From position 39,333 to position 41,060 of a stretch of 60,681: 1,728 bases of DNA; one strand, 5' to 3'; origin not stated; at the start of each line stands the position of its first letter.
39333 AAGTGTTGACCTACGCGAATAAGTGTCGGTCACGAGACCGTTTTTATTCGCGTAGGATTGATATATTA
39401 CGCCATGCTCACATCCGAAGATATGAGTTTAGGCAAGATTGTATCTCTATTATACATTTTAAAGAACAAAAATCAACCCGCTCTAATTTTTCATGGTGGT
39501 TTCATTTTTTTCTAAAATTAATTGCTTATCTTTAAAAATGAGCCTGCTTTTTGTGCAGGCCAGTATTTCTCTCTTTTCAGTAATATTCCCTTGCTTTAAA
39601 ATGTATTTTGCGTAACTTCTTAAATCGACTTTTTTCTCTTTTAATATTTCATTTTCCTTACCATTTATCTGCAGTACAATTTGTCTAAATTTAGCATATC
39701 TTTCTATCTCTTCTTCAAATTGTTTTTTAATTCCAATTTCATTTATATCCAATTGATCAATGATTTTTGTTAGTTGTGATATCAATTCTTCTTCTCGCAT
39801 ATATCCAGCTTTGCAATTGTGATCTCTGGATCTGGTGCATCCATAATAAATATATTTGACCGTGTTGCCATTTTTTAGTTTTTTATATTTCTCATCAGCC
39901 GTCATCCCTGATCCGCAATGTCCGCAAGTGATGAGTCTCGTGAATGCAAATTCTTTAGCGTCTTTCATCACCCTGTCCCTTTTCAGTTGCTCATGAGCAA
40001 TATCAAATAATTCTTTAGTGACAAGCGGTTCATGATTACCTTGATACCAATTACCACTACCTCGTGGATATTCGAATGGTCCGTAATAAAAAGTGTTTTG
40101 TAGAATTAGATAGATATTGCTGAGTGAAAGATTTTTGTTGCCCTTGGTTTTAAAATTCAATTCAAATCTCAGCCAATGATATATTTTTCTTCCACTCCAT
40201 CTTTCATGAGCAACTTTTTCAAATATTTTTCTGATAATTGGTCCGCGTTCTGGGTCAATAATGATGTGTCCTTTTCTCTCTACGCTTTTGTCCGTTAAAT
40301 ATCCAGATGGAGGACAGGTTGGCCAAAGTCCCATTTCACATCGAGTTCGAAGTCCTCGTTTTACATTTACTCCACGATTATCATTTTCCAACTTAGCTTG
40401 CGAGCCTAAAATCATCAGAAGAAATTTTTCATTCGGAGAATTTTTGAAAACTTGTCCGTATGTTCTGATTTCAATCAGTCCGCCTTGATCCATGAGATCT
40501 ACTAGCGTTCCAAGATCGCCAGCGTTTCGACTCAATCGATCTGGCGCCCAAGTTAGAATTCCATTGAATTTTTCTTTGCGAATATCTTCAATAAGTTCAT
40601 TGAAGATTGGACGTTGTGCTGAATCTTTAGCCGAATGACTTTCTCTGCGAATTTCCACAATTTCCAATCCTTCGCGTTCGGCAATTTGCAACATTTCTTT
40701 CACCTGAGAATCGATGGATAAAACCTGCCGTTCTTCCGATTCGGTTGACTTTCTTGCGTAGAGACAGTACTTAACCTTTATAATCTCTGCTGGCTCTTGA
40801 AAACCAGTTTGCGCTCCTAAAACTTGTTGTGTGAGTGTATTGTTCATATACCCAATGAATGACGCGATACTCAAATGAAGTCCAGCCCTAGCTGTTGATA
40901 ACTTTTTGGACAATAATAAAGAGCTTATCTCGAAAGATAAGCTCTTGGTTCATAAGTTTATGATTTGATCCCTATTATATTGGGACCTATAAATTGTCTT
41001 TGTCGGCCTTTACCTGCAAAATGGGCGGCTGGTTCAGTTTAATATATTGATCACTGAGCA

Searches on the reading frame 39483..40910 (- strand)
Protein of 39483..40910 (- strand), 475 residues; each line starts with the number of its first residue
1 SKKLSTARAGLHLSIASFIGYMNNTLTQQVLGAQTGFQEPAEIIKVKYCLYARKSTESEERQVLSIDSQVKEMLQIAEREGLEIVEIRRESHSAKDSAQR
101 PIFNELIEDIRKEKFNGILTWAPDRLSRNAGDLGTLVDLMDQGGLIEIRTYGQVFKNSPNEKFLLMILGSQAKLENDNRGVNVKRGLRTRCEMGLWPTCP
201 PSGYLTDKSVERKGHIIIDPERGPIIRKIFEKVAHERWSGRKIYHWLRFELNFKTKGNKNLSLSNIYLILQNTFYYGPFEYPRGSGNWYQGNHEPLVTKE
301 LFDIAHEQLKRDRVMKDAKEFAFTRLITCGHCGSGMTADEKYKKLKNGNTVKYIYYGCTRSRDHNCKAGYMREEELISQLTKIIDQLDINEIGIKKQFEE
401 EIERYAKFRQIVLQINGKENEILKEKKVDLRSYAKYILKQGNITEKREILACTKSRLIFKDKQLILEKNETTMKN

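Call 91: search_protein_families(library=pfam, max_evalue=0.001, proteins=[window:39483-40910:-])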
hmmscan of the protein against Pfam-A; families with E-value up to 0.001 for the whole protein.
window:39483-40910:- (475 aa): 3 families
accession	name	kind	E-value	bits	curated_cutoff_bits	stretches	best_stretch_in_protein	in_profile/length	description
PF00239.26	Resolvase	-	2.5e-21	76.7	23.3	1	50-194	3-143/145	Resolvase, N terminal domain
PF07508.19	Recombinase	-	1.4e-13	51.4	21.1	1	220-311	1-101/102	Recombinase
PF13408.12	Zn_ribbon_recom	-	2.1e-09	38.1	25.3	1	323-378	2-51/58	Recombinase zinc beta ribbon domain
